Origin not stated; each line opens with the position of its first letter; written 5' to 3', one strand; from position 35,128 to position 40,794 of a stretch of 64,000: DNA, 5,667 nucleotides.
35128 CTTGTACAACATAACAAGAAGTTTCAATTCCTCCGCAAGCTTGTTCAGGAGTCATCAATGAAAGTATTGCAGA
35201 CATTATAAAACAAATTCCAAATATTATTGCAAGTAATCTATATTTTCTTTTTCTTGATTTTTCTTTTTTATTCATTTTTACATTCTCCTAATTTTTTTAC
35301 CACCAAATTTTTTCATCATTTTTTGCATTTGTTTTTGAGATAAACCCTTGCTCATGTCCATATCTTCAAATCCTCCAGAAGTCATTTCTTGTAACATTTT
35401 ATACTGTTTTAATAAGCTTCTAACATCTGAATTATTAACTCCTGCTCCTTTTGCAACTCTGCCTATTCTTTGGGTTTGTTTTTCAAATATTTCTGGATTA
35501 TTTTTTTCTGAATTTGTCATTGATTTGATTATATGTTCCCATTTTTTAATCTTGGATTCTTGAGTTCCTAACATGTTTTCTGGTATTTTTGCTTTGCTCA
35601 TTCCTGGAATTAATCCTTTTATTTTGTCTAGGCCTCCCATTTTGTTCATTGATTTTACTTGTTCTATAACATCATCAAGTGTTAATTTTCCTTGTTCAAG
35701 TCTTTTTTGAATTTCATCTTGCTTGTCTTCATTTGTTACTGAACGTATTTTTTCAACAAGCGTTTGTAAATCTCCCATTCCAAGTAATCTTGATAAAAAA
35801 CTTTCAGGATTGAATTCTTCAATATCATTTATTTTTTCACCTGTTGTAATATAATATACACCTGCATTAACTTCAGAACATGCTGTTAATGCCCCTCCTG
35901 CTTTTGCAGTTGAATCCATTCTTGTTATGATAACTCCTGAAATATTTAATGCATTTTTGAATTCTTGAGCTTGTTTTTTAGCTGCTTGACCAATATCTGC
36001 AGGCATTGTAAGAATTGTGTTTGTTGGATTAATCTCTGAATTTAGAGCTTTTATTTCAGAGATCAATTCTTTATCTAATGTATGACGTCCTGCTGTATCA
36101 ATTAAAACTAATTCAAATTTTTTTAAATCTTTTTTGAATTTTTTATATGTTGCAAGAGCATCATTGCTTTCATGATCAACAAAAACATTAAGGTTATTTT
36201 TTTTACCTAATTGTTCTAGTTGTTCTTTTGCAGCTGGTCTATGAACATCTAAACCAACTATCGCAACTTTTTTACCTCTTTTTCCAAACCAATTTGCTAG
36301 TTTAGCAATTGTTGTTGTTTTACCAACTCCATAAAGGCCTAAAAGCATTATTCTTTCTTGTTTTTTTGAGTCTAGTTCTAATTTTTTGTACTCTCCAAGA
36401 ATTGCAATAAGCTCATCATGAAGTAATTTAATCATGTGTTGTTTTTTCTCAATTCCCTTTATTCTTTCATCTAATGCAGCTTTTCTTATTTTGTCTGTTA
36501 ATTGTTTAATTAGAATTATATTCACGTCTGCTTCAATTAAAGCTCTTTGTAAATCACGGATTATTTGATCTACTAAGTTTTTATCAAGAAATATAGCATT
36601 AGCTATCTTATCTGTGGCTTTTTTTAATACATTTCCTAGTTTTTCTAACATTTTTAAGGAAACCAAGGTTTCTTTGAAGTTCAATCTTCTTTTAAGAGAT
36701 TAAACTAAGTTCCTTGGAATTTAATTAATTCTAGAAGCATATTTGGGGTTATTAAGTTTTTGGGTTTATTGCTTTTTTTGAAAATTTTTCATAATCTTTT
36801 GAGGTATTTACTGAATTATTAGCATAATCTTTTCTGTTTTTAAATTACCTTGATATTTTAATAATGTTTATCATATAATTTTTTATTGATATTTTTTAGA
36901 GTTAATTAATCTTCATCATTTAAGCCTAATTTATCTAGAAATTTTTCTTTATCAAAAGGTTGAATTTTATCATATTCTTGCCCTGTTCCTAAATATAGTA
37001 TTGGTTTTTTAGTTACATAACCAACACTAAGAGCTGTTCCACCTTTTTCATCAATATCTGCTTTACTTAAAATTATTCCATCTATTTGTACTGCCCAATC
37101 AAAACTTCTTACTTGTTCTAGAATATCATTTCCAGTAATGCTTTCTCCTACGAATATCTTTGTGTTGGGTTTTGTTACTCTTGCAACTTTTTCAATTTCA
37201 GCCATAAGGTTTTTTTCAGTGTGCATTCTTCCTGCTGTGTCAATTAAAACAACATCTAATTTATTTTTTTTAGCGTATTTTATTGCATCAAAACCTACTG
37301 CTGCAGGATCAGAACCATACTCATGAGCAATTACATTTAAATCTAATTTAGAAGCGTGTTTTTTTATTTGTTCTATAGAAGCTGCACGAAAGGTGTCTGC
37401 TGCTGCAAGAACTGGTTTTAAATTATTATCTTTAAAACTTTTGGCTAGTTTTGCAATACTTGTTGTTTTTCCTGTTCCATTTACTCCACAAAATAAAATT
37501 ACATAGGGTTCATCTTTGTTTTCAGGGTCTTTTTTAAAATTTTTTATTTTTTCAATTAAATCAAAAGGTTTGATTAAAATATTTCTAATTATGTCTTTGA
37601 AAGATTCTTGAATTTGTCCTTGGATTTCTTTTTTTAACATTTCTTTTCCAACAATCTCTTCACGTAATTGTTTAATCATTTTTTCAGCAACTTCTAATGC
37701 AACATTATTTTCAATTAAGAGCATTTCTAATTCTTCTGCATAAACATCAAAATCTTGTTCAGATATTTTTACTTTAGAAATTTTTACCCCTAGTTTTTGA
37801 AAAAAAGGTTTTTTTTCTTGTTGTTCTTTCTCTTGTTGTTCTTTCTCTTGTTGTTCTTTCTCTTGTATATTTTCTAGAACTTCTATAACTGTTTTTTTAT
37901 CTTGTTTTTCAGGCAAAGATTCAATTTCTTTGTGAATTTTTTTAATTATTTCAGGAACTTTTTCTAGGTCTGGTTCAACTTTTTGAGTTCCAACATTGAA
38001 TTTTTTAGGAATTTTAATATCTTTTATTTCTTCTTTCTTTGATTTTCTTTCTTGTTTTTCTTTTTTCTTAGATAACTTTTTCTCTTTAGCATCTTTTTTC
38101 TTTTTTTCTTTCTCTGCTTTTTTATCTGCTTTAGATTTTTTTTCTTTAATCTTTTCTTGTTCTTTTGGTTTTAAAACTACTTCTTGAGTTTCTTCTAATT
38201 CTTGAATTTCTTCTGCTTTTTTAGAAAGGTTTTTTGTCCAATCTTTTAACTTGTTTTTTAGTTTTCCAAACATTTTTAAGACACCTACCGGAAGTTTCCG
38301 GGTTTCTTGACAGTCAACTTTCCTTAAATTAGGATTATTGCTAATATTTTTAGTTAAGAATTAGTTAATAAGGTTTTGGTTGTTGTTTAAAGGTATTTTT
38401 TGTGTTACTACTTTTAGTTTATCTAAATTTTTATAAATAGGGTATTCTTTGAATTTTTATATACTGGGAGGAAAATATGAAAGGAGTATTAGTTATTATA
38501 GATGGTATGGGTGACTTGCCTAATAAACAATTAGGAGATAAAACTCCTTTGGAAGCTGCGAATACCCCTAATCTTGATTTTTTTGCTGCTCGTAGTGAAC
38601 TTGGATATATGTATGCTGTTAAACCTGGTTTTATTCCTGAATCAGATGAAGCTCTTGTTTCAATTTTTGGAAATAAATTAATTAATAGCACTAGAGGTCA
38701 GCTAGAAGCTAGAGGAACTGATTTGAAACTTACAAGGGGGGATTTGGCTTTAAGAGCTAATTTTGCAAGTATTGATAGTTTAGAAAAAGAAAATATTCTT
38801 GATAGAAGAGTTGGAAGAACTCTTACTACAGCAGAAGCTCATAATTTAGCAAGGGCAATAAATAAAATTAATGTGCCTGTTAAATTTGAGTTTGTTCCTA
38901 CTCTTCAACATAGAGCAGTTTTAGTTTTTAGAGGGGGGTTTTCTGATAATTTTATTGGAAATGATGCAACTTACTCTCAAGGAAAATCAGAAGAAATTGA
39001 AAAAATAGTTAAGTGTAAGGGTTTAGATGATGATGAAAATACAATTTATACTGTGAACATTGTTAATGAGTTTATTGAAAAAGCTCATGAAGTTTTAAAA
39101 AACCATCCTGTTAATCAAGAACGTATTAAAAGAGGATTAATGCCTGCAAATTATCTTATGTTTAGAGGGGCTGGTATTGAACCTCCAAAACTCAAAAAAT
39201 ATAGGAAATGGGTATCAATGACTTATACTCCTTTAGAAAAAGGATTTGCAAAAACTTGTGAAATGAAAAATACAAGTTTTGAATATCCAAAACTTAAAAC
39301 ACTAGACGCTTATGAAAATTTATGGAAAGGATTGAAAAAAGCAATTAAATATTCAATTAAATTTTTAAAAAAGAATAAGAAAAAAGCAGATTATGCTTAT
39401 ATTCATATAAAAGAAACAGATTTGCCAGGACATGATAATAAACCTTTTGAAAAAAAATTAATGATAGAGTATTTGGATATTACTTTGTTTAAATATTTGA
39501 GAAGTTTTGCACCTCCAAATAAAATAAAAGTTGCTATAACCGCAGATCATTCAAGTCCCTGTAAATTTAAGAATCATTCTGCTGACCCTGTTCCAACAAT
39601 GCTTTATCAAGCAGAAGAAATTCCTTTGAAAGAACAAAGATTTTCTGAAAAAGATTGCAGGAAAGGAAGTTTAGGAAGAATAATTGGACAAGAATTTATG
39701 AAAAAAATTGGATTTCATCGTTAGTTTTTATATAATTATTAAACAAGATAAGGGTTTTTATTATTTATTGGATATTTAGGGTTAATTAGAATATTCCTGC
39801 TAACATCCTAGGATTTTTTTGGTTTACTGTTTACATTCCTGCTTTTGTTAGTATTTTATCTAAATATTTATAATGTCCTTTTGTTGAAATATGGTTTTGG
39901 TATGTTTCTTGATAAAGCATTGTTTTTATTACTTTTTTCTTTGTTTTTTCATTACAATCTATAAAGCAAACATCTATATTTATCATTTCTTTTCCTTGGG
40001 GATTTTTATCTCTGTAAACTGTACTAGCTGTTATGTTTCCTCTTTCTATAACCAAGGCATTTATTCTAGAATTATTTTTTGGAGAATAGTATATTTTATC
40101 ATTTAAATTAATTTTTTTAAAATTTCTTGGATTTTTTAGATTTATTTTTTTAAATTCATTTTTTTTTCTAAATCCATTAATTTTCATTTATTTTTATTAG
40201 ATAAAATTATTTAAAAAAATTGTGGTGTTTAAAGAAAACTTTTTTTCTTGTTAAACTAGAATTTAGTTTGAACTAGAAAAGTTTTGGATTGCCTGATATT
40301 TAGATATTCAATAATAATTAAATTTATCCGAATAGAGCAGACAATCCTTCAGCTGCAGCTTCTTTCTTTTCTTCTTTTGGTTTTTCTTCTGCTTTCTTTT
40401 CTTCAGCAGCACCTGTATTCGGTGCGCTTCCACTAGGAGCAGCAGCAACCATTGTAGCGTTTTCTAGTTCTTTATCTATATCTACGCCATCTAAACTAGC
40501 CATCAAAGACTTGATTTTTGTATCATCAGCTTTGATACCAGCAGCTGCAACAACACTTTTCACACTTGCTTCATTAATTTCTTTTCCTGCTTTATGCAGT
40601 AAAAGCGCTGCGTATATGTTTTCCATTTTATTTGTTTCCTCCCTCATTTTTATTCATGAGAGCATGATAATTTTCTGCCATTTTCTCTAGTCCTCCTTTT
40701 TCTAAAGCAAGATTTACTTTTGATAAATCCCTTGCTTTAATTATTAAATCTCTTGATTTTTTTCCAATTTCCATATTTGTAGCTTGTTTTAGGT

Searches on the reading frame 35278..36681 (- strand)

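Call 48: search_protein_families(library=pfam, proteins=[window:35278-36681:-], max_evalue=0.001)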
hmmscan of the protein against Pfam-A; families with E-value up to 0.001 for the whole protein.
window:35278-36681:- (467 aa): 9 families
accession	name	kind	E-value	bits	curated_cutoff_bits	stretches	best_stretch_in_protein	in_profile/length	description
PF00448.28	SRP54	-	3e-61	206.9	22.7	1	110-301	3-196/196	SRP54-type protein, GTPase domain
PF02978.25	SRP_SPB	-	2.6e-26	92.2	27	1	332-433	1-90/91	Signal peptide binding domain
PF02881.24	SRP54_N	-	1.9e-11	44.5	22.4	1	15-91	1-75/75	SRP54-type protein, helical bundle domain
PF01656.29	CbiA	-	4.6e-10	40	25.4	1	118-261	9-89/125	CobQ/CobB/MinD/ParA nucleotide binding domain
PF20720.3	nSTAND3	-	9e-06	25.9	27.2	1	106-252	15-135/155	Novel STAND NTPase 3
PF03308.22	MeaB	-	3.6e-05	23.3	23.1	1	105-146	30-71/273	Methylmalonyl Co-A mutase-associated GTPase MeaB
PF25199.1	nSTAND_NTPase5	-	0.0001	22.6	34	1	99-193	33-127/145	Novel STAND NTPase 5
PF03029.23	ATP_bind_1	-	0.00049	20.4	27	0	114-151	2-36/240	Conserved hypothetical ATP binding protein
PF10609.15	ParA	-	0.00098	19.1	27.1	0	118-160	14-56/246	NUBPL iron-transfer P-loop NTPase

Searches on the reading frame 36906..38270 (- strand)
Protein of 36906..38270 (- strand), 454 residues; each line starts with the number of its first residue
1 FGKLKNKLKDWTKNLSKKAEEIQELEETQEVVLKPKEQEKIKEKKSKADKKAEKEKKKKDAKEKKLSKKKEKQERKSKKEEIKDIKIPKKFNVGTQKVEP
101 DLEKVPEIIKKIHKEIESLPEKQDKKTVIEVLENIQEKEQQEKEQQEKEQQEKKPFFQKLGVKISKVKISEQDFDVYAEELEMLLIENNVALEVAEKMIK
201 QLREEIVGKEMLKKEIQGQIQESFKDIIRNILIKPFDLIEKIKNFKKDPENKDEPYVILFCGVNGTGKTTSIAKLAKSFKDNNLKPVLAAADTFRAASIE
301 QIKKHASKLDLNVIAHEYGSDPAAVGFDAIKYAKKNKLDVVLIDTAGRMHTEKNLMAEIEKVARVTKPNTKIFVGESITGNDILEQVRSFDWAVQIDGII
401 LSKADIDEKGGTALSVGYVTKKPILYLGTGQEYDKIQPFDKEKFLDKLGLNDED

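Call 10: search_protein_families(library=pfam, proteins=[window:36906-38270:-])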
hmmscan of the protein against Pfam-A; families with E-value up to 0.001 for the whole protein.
window:36906-38270:- (454 aa): 5 families
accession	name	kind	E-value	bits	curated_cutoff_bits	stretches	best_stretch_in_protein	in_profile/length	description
PF00448.28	SRP54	-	3.7e-69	232.8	22.7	1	255-448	1-194/196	SRP54-type protein, GTPase domain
PF02881.24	SRP54_N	-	2.8e-08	34.3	22.4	1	166-214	15-63/75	SRP54-type protein, helical bundle domain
PF13604.12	AAA_30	-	4e-05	23.9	27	1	257-353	20-104/191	AAA domain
PF13245.12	AAA_19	-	0.00028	21.5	25.1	1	257-356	13-111/134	AAA domain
PF13401.12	AAA_22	-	0.00046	20.9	27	0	254-368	4-115/130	AAA domain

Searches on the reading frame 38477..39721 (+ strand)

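Call 48: search_protein_families(library=pfam, proteins=[window:38477-39721:+], max_evalue=0.001)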
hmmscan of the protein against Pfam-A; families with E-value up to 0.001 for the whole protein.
window:38477-39721:+ (415 aa): 2 families
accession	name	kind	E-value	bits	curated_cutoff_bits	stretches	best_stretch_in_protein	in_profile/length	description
PF10143.14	PhosphMutase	-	2.2e-34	119.2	21.5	1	37-213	1-170/170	2,3-bisphosphoglycerate-independent phosphoglycerate mutase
PF01676.23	Metalloenzyme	-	5.8e-29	101.8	24.3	1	1-411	1-248/252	Metalloenzyme superfamily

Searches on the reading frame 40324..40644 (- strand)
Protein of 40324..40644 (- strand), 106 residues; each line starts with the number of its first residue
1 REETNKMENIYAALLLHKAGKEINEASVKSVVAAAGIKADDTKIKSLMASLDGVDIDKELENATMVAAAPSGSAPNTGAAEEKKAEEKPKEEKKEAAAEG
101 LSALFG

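Call 48: search_protein_families(library=pfam, proteins=[window:40324-40644:-], max_evalue=0.001)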
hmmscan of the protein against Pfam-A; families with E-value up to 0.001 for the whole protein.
window:40324-40644:- (106 aa): 1 family
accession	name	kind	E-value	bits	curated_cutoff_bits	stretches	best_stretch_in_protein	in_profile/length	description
PF00428.24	Ribosomal_60s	-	6.2e-11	43.1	28.1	1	22-97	1-81/88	60s Acidic ribosomal protein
